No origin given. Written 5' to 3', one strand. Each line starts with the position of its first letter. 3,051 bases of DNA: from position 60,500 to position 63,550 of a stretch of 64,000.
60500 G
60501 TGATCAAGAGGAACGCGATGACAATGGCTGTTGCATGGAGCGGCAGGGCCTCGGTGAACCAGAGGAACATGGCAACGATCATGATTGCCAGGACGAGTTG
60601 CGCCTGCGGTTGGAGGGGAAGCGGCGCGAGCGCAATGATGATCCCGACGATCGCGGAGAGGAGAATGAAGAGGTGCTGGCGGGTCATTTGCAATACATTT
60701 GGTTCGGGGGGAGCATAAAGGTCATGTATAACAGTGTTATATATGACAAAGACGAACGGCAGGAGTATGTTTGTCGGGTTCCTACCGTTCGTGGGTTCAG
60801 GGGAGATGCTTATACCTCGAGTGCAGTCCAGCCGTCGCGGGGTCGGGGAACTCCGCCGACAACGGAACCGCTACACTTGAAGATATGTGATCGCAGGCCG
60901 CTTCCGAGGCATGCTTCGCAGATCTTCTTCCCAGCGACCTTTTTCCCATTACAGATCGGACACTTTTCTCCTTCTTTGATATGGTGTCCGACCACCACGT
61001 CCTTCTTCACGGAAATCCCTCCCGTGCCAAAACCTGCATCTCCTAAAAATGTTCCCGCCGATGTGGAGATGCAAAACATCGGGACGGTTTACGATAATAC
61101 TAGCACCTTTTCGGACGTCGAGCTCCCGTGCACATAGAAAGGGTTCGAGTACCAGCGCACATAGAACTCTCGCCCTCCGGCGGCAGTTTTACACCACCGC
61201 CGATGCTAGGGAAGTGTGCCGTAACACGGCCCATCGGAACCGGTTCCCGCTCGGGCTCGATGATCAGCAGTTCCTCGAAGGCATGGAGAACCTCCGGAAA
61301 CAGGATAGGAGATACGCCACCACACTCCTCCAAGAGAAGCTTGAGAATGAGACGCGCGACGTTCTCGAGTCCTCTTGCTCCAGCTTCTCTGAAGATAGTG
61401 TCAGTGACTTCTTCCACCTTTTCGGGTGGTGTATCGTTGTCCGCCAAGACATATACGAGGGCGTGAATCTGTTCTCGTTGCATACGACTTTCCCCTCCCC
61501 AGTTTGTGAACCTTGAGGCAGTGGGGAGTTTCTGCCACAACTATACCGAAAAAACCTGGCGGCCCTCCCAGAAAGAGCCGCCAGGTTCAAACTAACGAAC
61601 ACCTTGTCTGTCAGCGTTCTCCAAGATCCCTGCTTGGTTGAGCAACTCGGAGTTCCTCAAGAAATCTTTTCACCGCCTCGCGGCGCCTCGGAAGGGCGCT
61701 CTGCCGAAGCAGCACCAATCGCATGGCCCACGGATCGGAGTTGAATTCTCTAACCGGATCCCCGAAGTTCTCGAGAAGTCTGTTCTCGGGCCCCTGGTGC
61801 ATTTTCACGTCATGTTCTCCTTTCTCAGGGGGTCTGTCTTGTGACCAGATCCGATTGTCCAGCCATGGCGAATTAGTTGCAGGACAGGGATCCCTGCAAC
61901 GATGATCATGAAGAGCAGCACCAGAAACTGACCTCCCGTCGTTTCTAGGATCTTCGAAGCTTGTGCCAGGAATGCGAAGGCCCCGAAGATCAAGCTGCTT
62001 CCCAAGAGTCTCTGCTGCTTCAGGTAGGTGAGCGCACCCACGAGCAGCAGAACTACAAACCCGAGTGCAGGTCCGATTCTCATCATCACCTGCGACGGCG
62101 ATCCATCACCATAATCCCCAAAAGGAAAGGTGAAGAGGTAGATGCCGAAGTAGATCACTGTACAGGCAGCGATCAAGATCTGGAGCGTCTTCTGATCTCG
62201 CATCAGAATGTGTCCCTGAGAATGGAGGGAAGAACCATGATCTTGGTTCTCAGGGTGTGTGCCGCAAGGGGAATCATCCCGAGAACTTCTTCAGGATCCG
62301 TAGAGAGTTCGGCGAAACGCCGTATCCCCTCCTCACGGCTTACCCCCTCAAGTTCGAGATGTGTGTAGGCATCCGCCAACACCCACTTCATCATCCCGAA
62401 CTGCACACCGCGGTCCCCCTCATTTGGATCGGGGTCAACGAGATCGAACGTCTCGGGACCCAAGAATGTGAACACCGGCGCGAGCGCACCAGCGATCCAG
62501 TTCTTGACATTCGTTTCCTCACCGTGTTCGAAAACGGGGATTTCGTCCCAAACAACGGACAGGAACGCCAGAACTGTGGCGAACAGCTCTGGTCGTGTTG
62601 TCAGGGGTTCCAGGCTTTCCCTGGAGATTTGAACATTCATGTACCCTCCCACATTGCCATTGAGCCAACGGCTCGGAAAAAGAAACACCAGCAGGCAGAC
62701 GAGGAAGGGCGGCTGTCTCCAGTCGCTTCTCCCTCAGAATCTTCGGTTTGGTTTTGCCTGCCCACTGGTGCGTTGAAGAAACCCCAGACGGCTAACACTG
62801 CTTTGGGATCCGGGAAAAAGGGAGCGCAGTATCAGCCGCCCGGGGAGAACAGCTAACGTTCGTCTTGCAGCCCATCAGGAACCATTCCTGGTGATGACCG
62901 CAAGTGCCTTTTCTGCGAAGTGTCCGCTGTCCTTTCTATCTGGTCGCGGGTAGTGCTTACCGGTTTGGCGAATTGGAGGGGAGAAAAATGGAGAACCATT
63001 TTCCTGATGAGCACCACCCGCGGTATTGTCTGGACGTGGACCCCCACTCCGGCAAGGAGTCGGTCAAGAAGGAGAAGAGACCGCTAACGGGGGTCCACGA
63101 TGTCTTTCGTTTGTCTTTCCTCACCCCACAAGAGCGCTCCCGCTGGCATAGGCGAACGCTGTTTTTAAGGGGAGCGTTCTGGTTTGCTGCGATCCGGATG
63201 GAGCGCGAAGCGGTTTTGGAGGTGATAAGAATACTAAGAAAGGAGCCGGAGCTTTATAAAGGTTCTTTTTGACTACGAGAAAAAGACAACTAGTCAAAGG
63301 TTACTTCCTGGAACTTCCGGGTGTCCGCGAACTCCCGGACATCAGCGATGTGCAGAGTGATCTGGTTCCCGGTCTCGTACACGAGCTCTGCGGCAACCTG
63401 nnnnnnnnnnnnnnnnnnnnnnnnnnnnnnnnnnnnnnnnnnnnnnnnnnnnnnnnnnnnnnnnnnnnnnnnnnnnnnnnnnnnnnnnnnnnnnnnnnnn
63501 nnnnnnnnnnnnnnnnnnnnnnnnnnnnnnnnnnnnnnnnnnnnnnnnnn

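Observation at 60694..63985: Second orphan cluster: five coupled unknown genes behind a long structured leader and a wHTH gene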

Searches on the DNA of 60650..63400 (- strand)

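Call 51: search_rna_families(source=window, start=60650, end=63400, threshold=evalue, max_evalue=1)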
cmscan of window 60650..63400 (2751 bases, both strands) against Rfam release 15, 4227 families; matches with E-value up to 1: 0.
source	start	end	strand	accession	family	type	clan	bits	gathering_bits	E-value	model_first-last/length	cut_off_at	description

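Call 96: search_dna_similar(query=window:60750-63290:-, collection=phages, mode=distant, max_evalue=0.001)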
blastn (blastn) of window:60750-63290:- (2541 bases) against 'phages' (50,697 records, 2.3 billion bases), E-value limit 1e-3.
No match.

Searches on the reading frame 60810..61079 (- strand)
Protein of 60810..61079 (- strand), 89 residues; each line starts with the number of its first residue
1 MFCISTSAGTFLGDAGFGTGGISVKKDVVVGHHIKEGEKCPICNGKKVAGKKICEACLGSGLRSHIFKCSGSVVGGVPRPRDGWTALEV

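Call 3: search_protein_families(library=pfam, proteins=[window:60810-61079:-], max_evalue=1)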
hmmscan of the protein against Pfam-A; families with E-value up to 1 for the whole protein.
window:60810-61079:- (89 aa): 4 families
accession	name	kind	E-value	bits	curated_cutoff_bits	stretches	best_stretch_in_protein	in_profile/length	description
PF00684.25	DnaJ_CXXCXGXG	-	0.016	15.9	32.7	1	18-61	23-65/65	DnaJ central domain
PF18912.6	DZR_2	-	0.021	15.1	27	1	39-59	9-29/56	Double zinc ribbon domain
PF18551.6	TackOD1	-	0.052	13.5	32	1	25-67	61-108/188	Thaumarchaeal output domain 1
PF11781.13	Zn_ribbon_RRN7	-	0.35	11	27.1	0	37-57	4-27/32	Zinc-finger of RNA-polymerase I-specific TFIIB, Rrn7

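Call 23: search_protein_families(library=ncbifam, proteins=[window:60810-61079:-], max_evalue=0.1)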
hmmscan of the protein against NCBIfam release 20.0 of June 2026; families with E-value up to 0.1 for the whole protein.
window:60810-61079:- (89 aa): 2 families
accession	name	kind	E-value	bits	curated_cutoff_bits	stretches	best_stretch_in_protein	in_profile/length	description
NF058604.1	RtpA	equivalog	0.011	15.9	65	1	38-61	10-33/50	anti-TRAP protein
TIGR02349.1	DnaJ_bact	equivalog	0.015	14.7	377.2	1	18-64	168-213/354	molecular chaperone DnaJ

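Call 40: search_protein_families(library=padloc, proteins=[window:60810-61079:-], max_evalue=0.1)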
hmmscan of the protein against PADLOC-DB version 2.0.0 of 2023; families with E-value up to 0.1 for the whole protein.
window:60810-61079:- (89 aa): 1 family
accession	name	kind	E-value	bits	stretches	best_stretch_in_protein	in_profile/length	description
PDLC04253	PDC-M01B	-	0.00054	17.4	1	35-66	293-324/366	-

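Call 41: search_protein_families(library=phrogs, proteins=[window:60810-61079:-], max_evalue=0.1)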
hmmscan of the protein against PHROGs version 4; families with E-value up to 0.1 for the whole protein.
window:60810-61079:- (89 aa): 5 families
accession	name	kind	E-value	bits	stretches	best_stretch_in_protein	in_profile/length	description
phrog_14965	-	unknown function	0.0058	17.2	1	24-65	90-130/200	-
phrog_3931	-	unknown function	0.018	16.2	1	27-62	19-55/59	-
phrog_16900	-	unknown function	0.052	14.4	1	31-46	27-42/56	-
phrog_6081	-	unknown function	0.065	13.8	1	27-49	104-128/169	-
phrog_6332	-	unknown function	0.098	13.6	0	39-57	9-26/60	-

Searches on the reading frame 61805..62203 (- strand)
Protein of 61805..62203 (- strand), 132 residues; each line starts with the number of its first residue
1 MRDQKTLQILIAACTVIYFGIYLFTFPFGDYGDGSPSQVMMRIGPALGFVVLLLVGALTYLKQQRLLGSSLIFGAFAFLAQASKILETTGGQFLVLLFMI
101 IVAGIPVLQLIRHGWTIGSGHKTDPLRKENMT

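Call 3: search_protein_families(library=pfam, proteins=[window:61805-62203:-], max_evalue=1)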
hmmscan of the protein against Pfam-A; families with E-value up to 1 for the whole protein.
window:61805-62203:- (132 aa): 4 families
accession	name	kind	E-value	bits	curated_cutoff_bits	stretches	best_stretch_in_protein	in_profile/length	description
PF11992.13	TgpA_N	-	0.31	10.4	30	1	46-104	52-114/333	TgpA N-terminal domain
PF15099.11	PIRT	-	0.56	10.4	30.6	1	70-113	64-107/128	Phosphoinositide-interacting protein family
PF02656.20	DUF202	-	0.57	11.1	23.4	0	70-116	19-65/68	Domain of unknown function (DUF202)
PF11188.13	DUF2975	-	0.77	10.1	27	1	5-55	60-108/130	Protein of unknown function (DUF2975)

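Call 23: search_protein_families(library=ncbifam, proteins=[window:61805-62203:-], max_evalue=0.1)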
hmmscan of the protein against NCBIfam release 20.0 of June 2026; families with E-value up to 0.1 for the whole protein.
window:61805-62203:- (132 aa): 0 families

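Call 40: search_protein_families(library=padloc, proteins=[window:61805-62203:-], max_evalue=0.1)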
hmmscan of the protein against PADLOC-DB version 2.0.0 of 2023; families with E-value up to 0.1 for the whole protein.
window:61805-62203:- (132 aa): 1 family
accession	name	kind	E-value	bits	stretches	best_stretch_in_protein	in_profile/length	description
PDLC02910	HicA-like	-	0.051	11.5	1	107-128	13-33/61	-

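Call 41: search_protein_families(library=phrogs, proteins=[window:61805-62203:-], max_evalue=0.1)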
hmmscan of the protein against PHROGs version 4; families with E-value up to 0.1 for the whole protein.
window:61805-62203:- (132 aa): 0 families

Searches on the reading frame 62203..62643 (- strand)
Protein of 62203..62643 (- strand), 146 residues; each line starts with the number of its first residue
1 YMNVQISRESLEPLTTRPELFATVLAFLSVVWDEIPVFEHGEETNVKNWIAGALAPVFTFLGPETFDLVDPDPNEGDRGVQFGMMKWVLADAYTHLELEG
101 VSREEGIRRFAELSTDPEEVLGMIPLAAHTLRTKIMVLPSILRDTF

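Call 3: search_protein_families(library=pfam, proteins=[window:62203-62643:-], max_evalue=1)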
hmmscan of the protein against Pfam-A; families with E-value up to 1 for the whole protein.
window:62203-62643:- (146 aa): 0 families

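Call 17: find_homologous_proteins(query=window:62203-62643:-, max_evalue=0.01)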
Query window:62203-62643:- (146 aa): 1 proteins with E <= 0.01 among 45 candidates.
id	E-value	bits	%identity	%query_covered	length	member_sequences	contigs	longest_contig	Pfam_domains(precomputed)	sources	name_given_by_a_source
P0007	8.5e-91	319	100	99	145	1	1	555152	-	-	-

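Call 23: search_protein_families(library=ncbifam, proteins=[window:62203-62643:-], max_evalue=0.1)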
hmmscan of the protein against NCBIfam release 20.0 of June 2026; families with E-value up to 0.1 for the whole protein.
window:62203-62643:- (146 aa): 0 families

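Call 40: search_protein_families(library=padloc, proteins=[window:62203-62643:-], max_evalue=0.1)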
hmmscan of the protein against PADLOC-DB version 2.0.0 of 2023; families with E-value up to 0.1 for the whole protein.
window:62203-62643:- (146 aa): 0 families

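Call 41: search_protein_families(library=phrogs, proteins=[window:62203-62643:-], max_evalue=0.1)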
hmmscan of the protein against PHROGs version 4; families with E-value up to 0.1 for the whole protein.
window:62203-62643:- (146 aa): 0 families

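Call 42: search_protein_representatives(protein=window:62203-62643:-)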
Query: 146 residues. Proteins with E-value up to 0.001 (for the whole library): 2; up to 1e-10: 1; up to 1e-30: 1. The best 2 are listed.
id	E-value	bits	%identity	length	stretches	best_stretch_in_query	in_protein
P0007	2.7e-91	319.1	100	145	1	2-146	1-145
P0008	6.0e-09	52.0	33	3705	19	33-71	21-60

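Call 44: search_protein_families(library=pfam, proteins=[P0008], max_evalue=0.01)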
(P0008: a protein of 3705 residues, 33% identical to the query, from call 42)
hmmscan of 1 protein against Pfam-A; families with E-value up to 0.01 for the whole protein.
P0008 (3705 aa): 1 family
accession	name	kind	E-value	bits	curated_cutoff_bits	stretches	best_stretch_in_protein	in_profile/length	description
PF22359.2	Big-like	-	2e-16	60.4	27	0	91-104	4-17/48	Bacterial Ig-like domain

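Call 85: predict_structure(protein=window:62203-62640:-)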
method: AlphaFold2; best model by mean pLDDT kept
length: 145 residues; sequences in the alignment: 1
mean_pLDDT: 44.7   pTM: 0.29
mean pLDDT of the five models: 44.7, 41.2, 40.9, 38.6, 37.6
residues with pLDDT >= 90: 0; 70-90: 0; 50-70: 42; < 50: 103
segments of 3 or more residues with pLDDT < 50: 1-19, 35-45, 55-68, 76-81, 89-100, 110-113, 118-145
pLDDT, mean of each block of 10 residues (from residue 1): 33 46 54 48 49 49 45 49 49 43 54 47 39 29 27
secondary structure, 60 per line:
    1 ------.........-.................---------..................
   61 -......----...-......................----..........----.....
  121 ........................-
elements in order: H7-15 H17-33 H43-60 H62-67 H76-97 H102-111 H116-144

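Call 94: find_related_loci(query=window:62203-62640:-, collection=viral_contigs, flank=5000)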
Query window:62203-62640:- (145 aa) in viral_contigs; peptide patterns used: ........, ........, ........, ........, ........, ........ (x = any residue, [..] = any of these).
12 stretches matched a pattern, but none encodes a relative of the query by tblastn (E <= 1e-3).
